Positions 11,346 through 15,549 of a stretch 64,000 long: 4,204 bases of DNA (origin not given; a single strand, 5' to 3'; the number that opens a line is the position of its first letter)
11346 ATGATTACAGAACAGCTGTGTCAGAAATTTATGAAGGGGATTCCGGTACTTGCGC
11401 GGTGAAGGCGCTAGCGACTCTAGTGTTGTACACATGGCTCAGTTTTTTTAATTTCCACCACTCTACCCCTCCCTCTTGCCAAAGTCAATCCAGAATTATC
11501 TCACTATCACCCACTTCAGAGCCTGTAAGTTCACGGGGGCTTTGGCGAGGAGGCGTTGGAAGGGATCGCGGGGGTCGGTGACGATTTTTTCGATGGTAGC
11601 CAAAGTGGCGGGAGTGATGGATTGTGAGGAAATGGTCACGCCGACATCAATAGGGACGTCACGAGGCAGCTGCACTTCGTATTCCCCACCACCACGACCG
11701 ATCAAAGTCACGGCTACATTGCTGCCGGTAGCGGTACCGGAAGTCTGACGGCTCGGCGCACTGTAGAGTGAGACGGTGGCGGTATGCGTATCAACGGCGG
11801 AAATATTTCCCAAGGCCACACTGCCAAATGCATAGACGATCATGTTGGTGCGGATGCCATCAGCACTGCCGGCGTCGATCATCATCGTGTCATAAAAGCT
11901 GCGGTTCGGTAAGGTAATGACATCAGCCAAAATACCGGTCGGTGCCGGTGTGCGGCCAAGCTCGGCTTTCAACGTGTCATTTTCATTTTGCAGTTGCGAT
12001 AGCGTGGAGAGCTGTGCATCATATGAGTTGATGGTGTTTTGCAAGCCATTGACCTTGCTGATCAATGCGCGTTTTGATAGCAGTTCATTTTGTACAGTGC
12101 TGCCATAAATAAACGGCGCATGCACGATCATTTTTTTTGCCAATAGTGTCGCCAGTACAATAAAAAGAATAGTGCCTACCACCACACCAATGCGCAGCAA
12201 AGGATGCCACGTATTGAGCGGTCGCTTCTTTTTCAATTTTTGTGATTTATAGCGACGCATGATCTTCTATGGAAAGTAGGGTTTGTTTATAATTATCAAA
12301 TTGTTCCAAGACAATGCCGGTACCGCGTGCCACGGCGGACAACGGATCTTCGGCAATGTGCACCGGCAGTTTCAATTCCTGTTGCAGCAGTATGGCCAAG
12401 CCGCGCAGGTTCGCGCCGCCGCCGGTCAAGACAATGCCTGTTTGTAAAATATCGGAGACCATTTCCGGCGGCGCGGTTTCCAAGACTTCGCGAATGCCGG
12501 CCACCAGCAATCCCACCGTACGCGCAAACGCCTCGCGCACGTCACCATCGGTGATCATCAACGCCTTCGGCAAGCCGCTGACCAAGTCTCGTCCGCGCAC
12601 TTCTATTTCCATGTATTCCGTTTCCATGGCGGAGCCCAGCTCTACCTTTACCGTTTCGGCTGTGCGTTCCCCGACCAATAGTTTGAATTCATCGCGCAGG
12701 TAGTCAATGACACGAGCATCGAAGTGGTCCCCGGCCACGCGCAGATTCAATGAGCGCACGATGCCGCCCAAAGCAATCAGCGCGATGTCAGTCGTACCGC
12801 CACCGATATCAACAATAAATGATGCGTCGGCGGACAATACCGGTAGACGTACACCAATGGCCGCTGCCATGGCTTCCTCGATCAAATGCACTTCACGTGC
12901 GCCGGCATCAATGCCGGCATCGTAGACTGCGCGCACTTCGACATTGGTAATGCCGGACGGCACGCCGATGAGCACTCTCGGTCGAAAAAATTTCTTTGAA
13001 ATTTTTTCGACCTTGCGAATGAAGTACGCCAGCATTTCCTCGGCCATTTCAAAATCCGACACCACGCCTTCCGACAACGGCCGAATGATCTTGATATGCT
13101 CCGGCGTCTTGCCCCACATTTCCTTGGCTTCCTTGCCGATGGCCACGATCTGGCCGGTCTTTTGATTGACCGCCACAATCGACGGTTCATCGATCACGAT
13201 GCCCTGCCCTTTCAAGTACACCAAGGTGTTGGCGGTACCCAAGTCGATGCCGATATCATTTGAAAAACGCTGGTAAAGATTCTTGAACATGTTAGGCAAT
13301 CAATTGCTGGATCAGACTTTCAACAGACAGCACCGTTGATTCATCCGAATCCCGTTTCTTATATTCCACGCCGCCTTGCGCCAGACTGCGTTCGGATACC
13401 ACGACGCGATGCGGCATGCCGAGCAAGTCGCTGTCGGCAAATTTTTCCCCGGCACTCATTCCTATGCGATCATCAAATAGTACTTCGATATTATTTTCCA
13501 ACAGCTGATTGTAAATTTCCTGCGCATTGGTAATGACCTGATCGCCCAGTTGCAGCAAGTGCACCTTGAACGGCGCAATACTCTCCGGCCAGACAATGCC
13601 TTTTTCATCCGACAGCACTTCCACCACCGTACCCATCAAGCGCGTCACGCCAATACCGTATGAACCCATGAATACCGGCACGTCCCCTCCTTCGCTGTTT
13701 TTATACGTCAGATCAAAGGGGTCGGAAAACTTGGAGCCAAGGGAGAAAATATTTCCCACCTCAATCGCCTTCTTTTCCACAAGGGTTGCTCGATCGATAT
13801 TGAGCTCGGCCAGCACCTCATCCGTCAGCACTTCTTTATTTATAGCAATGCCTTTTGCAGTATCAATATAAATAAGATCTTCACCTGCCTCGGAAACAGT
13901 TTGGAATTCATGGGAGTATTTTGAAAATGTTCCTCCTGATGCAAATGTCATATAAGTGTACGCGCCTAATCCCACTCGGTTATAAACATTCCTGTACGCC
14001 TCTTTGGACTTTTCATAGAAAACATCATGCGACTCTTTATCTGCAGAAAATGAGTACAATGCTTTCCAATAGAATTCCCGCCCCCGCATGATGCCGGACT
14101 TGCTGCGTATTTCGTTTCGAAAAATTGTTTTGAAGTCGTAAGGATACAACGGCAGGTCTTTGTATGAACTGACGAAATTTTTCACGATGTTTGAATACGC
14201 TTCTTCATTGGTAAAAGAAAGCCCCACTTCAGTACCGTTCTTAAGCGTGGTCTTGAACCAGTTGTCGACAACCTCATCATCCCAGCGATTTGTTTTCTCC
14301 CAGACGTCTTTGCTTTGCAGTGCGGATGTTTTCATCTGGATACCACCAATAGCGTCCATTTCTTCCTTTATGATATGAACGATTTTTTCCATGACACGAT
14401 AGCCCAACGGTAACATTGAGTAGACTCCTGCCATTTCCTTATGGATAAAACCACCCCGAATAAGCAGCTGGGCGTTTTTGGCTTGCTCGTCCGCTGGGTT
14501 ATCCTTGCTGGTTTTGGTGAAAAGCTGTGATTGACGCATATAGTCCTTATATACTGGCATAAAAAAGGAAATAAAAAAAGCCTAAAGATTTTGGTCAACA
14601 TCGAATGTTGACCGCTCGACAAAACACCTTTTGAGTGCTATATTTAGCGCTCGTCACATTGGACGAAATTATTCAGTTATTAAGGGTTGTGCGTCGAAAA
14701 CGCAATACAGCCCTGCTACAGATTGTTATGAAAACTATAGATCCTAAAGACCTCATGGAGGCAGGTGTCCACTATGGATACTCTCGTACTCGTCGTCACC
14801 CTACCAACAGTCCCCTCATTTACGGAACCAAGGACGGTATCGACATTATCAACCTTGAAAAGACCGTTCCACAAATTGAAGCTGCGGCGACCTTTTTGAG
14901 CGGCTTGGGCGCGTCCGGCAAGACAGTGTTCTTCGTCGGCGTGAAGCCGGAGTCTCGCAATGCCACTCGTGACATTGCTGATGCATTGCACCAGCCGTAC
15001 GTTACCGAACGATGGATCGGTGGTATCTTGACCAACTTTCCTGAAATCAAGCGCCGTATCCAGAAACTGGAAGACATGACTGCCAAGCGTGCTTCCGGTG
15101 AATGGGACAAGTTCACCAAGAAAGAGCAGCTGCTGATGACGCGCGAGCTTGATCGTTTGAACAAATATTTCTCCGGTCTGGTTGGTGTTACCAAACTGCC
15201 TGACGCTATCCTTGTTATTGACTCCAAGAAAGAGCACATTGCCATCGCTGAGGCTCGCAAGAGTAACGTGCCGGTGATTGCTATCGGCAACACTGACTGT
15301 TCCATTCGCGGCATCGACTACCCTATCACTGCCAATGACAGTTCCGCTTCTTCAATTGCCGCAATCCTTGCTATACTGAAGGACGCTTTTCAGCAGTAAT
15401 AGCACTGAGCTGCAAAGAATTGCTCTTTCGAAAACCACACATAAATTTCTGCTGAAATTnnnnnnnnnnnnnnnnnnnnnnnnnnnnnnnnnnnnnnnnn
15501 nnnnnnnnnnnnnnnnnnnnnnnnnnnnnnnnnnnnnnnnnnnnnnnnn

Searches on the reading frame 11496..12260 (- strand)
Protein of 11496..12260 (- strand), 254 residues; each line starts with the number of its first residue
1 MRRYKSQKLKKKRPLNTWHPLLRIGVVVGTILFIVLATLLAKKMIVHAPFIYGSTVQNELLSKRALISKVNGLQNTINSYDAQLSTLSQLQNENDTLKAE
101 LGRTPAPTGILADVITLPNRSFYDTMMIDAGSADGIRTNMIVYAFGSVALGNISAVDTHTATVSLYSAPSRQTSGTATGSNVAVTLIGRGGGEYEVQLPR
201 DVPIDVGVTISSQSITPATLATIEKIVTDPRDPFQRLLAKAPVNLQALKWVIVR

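Call 34: search_protein_families(library=pfam, proteins=[window:11496-12260:-], max_evalue=0.00001)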
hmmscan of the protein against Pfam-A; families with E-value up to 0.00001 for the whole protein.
window:11496-12260:- (254 aa): 1 family
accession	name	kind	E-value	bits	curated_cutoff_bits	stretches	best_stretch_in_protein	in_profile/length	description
PF04085.20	MreC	-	2.6e-15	56.9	28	1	114-253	1-145/147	Rod shape-determining protein MreC, barrel core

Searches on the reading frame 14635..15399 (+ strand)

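Call 35: search_protein_families(library=pfam, proteins=[window:14635-15399:+], max_evalue=0.00001)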
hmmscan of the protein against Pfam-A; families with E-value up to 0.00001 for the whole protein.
window:14635-15399:+ (254 aa): 1 family
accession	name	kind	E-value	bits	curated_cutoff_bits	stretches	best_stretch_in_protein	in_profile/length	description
PF00318.25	Ribosomal_S2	-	8.3e-68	228.3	26.1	1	40-253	1-214/216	Ribosomal protein S2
